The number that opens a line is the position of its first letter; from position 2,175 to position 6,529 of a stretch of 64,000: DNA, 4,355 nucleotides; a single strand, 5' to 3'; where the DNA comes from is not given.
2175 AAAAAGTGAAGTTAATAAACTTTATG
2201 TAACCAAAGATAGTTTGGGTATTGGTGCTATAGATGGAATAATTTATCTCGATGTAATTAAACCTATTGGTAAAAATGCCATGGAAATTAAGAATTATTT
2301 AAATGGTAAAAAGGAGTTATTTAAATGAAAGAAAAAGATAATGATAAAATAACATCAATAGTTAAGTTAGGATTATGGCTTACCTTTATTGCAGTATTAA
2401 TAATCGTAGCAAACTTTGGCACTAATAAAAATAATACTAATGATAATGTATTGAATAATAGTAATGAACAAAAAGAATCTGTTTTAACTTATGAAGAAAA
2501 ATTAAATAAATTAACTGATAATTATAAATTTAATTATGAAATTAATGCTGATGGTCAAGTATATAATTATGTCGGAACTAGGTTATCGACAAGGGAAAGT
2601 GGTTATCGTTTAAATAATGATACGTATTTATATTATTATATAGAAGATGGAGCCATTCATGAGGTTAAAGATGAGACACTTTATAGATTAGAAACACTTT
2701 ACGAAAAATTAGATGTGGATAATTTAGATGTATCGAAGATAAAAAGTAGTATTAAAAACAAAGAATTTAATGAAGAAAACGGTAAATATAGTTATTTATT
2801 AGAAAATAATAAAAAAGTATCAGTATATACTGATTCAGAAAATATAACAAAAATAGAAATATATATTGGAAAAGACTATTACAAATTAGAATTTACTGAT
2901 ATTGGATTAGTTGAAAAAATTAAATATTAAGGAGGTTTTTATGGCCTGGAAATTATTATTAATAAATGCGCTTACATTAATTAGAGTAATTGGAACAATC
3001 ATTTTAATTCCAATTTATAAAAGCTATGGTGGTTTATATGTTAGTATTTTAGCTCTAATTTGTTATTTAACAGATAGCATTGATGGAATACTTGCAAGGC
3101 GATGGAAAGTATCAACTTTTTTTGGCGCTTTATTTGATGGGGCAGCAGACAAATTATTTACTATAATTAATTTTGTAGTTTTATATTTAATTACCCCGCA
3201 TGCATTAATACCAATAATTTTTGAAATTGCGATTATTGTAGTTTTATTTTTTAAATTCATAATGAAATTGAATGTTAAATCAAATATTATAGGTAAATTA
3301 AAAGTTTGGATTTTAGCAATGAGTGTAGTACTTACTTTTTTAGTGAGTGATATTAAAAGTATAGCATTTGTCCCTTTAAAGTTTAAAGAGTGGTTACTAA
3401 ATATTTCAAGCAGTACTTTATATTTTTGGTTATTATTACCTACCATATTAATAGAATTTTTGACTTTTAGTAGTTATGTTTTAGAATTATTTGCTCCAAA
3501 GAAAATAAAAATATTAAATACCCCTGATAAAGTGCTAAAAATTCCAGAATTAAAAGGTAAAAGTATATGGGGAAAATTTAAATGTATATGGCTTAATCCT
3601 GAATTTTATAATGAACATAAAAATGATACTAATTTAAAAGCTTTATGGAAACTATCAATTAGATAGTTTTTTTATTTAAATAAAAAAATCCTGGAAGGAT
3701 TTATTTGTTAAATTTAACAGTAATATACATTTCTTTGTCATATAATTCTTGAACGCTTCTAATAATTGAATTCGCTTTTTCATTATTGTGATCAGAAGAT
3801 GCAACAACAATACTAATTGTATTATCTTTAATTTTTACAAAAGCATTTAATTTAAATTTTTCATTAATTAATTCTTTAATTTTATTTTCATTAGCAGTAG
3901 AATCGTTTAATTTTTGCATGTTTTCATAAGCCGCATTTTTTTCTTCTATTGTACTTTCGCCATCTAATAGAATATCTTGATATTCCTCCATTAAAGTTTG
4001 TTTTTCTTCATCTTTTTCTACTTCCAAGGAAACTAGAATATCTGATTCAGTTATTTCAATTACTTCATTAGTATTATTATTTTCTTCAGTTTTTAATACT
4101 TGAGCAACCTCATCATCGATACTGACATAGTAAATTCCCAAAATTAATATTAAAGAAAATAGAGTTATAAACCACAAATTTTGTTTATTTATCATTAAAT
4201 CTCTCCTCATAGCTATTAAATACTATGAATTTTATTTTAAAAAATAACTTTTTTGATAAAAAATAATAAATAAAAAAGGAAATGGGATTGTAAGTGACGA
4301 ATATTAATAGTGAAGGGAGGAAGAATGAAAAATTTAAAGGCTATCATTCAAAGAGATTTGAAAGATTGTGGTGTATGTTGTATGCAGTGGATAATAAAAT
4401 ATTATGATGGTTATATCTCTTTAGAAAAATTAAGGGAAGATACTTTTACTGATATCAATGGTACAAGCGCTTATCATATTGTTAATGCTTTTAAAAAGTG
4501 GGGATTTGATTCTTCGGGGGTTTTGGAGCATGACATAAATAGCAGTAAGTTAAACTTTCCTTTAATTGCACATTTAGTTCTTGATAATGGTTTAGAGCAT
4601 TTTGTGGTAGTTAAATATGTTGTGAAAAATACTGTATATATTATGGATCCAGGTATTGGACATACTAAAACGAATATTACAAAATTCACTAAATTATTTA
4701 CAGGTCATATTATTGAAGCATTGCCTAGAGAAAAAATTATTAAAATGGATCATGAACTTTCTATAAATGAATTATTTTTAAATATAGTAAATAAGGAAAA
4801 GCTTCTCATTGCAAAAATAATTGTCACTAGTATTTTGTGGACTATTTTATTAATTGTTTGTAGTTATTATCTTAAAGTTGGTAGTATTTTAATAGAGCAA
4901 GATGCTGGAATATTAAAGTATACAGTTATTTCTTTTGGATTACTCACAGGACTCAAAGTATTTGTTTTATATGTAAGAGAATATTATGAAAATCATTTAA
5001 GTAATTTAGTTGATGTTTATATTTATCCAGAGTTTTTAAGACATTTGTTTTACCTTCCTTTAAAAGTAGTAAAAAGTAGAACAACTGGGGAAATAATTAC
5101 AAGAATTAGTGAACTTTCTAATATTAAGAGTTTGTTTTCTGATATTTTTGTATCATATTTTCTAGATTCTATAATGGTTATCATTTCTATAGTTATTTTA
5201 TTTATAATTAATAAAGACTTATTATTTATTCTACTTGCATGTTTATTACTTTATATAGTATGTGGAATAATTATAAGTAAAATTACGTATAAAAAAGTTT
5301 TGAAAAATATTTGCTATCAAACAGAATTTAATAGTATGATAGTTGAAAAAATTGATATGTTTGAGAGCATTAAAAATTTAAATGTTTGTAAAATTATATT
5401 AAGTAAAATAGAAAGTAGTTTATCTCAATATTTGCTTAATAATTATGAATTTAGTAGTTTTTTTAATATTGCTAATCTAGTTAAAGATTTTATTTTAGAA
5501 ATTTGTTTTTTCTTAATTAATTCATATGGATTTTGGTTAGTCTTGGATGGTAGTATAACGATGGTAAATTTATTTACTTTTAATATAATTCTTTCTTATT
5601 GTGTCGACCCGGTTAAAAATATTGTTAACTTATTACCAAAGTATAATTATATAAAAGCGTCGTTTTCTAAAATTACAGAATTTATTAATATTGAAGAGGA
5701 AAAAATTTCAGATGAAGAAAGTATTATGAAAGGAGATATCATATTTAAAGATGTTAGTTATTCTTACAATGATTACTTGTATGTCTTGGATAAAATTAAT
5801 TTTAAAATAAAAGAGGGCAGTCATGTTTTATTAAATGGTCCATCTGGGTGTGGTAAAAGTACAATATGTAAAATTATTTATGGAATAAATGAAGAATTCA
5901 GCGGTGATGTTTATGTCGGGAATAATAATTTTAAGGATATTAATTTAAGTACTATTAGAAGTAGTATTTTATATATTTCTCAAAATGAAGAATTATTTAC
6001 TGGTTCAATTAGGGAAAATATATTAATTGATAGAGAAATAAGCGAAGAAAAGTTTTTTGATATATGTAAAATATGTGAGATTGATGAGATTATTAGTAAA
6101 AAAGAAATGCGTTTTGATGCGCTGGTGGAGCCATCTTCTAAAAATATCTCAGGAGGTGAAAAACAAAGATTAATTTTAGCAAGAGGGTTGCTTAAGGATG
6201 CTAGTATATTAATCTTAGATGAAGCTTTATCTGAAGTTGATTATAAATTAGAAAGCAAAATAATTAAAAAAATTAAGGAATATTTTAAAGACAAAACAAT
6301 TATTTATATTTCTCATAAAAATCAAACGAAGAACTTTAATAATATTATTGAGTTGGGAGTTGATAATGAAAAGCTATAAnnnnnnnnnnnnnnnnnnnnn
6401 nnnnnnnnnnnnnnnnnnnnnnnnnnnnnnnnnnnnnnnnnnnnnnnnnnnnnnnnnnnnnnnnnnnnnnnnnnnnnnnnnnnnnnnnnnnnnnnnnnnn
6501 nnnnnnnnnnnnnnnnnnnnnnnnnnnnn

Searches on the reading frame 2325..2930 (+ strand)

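Call 4: search_protein_families(library=pfam, proteins=[window:2325-2930:+], max_evalue=1)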
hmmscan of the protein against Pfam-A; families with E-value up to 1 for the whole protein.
window:2325-2930:+ (201 aa): 3 families
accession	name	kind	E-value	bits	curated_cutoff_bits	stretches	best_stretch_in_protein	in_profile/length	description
PF12445.13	FliC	-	0.47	11.2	23.2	0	31-90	58-116/127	Flagellin protein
PF00379.29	Chitin_bind_4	-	0.59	10.9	25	0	149-172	29-53/66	Insect cuticle protein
PF12930.12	DUF3836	-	0.62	10.4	25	1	22-81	12-74/127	Family of unknown function (DUF3836)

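Call 5: search_protein_families(library=ncbifam, proteins=[window:2325-2930:+], max_evalue=1)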
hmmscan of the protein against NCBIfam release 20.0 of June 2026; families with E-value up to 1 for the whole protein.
window:2325-2930:+ (201 aa): 0 families

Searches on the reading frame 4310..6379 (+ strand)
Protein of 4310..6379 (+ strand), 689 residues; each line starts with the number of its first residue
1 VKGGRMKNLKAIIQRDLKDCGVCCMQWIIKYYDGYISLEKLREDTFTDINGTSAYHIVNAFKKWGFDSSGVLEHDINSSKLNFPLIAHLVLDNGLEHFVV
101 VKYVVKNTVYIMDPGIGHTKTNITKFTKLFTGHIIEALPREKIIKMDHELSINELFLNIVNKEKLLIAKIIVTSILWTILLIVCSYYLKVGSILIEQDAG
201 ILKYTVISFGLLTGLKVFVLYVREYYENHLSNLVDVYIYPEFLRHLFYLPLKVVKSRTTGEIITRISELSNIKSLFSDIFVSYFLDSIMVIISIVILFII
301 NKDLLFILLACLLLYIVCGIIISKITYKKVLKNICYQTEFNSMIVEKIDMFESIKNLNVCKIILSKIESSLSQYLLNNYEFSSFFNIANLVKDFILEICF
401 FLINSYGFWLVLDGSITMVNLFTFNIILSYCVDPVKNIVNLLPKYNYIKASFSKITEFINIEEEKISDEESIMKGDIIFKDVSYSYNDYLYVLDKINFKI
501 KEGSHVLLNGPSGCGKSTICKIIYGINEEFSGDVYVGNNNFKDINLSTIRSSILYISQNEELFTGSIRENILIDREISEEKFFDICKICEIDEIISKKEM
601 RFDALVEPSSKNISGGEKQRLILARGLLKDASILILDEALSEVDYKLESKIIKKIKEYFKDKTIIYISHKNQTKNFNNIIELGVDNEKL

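Call 4: search_protein_families(library=pfam, proteins=[window:4310-6379:+], max_evalue=1)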
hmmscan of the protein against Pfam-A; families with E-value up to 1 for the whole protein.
window:4310-6379:+ (689 aa): 19 families
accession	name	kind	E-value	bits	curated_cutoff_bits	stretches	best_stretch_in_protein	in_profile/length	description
PF03412.21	Peptidase_C39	-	4.9e-30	104.5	22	1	10-140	3-131/133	Peptidase C39 family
PF00664.28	ABC_membrane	-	1.3e-26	94.3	28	1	170-434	4-273/274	ABC transporter transmembrane region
PF00005.33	ABC_tran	-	2.9e-26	93.1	25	1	493-640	1-136/137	ABC transporter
PF02463.25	SMC_N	-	3.1e-05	23.9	40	1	366-674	103-202/220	RecF/RecN/SMC N terminal domain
PF00004.35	AAA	-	0.0017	19.2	21.2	1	506-598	1-73/131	ATPase family associated with various cellular activities (AAA)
PF03215.21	Rad17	-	0.012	16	23.8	1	506-523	48-65/186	Rad17 P-loop domain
PF00158.32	Sigma54_activat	-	0.015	15.4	20.2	1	492-551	11-63/168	Sigma-54 interaction domain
PF13238.12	AAA_18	-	0.016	16.1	29.4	1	506-527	1-22/128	AAA domain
PF13555.12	AAA_29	-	0.022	14.9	27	1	496-519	15-38/61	P-loop containing region of AAA domain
PF13191.12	AAA_16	-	0.032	15.2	32.6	1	502-549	23-73/167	AAA ATPase domain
PF12775.13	AAA_7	-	0.055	13.4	25.8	1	498-521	28-51/181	P-loop containing dynein motor region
PF00910.28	RNA_helicase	-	0.057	14.4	21.5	1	506-538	1-38/105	RNA helicase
PF13245.12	AAA_19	-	0.073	13.7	25.1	0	504-529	12-37/134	AAA domain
PF03193.22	RsgA_GTPase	-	0.1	12.9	30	1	493-525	97-128/174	RsgA GTPase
PF05496.18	RuvB_N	-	0.1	12.8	27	1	503-523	33-53/159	Holliday junction DNA helicase RuvB P-loop domain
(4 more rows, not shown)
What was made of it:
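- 4325..6379 (+): Peptidase-containing ABC transporter (PCAT), 684 aa: C39 peptidase, transmembrane and ATPase domains. Pfam Peptidase_C39 4.9e-30, ABC_membrane 1.3e-26, ABC_tran 2.9e-26 (call 4).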

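Call 5: search_protein_families(library=ncbifam, proteins=[window:4310-6379:+], max_evalue=1)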
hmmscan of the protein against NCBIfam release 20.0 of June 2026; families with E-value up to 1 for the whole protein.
window:4310-6379:+ (689 aa): 185 families (the best 25 are shown)
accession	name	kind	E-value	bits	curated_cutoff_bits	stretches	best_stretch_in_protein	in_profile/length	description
TIGR01193.1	bacteriocin_ABC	subfamily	1.7e-111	373.9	523.85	1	14-680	1-679/708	peptide cleavage/export ABC transporter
TIGR03796.1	NHLM_micro_ABC1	equivalog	8.7e-101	338.2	853.3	1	11-673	4-674/710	NHLP family bacteriocin export ABC transporter peptidase/permease/ATPase subunit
NF045998.1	cleave_ABC_plasm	equivalog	3.6e-90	303.1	500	1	14-672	2-662/673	Mbov_0121 family peptidase domain-containing ABC transporter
TIGR01846.1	type_I_sec_HlyB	subfamily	1e-83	281.9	725.55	1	21-682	1-664/694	type I secretion system permease/ATPase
TIGR03375.1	type_I_sec_LssB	subfamily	1.3e-82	278.2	693.1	1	24-672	6-663/696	type I secretion system permease/ATPase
TIGR03797.1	NHLM_micro_ABC2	equivalog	3.2e-56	191.2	709.4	1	147-670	118-644/686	NHLP bacteriocin export ABC transporter permease/ATPase subunit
NF010178.0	PRK13657.1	equivalog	4.2e-51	174.1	733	1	238-673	91-532/588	glucan ABC transporter ATP-binding protein/ permease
TIGR02203.1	MsbA_lipidA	equivalog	1e-50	172.8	602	1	202-673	57-531/572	lipid A export permease/ATP-binding protein MsbA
TIGR02857.1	CydD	equivalog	4.4e-50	171.1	435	1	167-675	5-522/529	thiol reductant ABC exporter subunit CydD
TIGR01842.1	type_I_sec_PrtD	subfamily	7.8e-50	169.9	510.15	1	167-675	8-518/544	type I secretion system permease/ATPase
TIGR00958.1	3a01208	subfamily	5.4e-47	160.5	874.6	1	152-680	149-684/711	antigen peptide transporter 2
NF008364.0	PRK11160.1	equivalog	8e-45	153.5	630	1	247-681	104-546/575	heme ABC transporter ATP-binding protein/permease CydC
NF008381.0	PRK11176.1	equivalog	2e-41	142.1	867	1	202-674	67-542/582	lipid A ABC transporter ATP-binding protein/permease MsbA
NF045513.1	HepA_fam_ABC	equivalog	2.4e-40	138.6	725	1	214-673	106-571/610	heterocyst formation ABC transporter subunit HepA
TIGR02204.1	MsbA_rel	hypoth_equivalog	3.1e-40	138.4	780.4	1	186-673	41-537/576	ABC transporter, permease/ATP-binding protein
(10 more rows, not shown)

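Call 65: search_solved_structures(query=window:4325-6376:+, max_evalue=1e-20, show_alignments=1)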
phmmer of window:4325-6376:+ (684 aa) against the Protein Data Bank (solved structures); distinct sequences matched with E-value up to 1e-20: 227 (the best 60 are shown).
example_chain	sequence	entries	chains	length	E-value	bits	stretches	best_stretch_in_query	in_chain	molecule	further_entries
4ry2_A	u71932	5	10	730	2e-89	304.3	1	6-668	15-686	ABC-type bacteriocin transporter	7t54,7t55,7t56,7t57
8vp3_A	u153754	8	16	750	2.2e-89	304.1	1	6-668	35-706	ABC-type bacteriocin transporter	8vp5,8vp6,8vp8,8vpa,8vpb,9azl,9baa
4s0f_A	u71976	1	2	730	4.5e-89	303.1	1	6-668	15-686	ABC-type bacteriocin transporter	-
6v9z_A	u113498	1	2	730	3e-88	300.4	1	6-668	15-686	ABC-type bacteriocin transporter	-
8vp9_A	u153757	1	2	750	6.3e-87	296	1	5-668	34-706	ABC-type bacteriocin transporter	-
8hf7_A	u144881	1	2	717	1.7e-86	294.6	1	9-666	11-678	Competence factor transporting ATP-binding protein/permease ComA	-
8hf4_A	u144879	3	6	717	3.5e-86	293.6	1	9-666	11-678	Transport/processing ATP-binding protein ComA | Competence factor transporting ATP-binding protein/permease ComA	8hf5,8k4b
8hf6_A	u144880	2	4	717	7.9e-86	292.4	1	9-666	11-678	Competence factor transporting ATP-binding protein/permease ComA | Transport/processing ATP-binding protein ComA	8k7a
4f4c_A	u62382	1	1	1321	2.6e-63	218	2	235-670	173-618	Multidrug resistance protein pgp-1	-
9oe1_A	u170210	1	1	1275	1.1e-62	216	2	287-669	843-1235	ATP-binding cassette, sub-family B (MDR/TAP), member 4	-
9ody_A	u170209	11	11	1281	1.1e-62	216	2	287-669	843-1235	ATP-binding cassette, sub-family B (MDR/TAP), member 4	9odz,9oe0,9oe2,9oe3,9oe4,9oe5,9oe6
6q81_A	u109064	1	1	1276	2.2e-60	208.3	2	252-671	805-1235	P-glycoprotein (ABCB1)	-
5kpi_A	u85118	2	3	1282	2.2e-60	208.3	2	252-671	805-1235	Multidrug resistance protein 1A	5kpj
3g60_A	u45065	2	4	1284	2.3e-60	208.3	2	252-671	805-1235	Multidrug resistance protein 1a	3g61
4ksb_A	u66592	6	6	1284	2.3e-60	208.3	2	252-671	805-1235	Multidrug resistance protein 1A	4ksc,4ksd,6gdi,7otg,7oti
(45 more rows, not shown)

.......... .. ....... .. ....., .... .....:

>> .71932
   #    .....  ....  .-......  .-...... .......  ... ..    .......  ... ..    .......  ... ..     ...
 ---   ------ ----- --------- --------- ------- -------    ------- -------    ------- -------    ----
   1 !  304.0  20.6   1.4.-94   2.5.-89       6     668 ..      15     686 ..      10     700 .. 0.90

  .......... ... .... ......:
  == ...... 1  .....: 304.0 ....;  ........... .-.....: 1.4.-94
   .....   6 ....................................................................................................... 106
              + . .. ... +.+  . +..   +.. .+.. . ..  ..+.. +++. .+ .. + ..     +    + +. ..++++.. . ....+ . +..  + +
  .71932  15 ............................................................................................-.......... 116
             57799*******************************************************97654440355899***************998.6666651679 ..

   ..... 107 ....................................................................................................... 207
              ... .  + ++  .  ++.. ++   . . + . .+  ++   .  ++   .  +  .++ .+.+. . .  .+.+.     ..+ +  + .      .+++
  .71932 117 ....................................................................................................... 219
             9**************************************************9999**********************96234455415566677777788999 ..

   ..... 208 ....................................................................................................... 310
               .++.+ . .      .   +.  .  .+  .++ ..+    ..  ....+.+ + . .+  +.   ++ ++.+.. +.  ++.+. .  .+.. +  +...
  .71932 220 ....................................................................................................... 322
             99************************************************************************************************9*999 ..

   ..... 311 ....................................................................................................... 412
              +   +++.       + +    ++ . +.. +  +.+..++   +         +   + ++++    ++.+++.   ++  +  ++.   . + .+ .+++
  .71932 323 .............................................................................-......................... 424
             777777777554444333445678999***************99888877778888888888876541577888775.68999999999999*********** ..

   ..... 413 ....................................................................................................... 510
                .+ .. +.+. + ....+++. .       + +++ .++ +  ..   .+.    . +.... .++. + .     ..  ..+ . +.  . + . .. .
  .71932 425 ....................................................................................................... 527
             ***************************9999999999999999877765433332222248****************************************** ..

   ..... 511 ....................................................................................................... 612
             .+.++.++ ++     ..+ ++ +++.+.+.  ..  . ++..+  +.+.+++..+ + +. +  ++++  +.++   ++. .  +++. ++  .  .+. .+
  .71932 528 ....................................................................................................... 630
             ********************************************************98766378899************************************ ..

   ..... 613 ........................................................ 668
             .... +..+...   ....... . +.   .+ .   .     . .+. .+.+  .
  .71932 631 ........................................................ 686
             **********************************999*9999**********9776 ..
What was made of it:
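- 4325..6379 (+): The catalytic-motif residues align: DCG, HFVV and DPG (call 65).
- On Class IIb (two-peptide) bacteriocin: The exporter has C39, transmembrane and ATPase domains with aligned catalytic motifs (calls 4, 65).
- On Peptidase-containing ABC transporter (PCAT): Calls 4 and 65.
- Exporter: complete PCAT with aligned catalytic motifs (calls 4, 65). The exporter is as similar to ComA as to PCAT1 (call 65).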
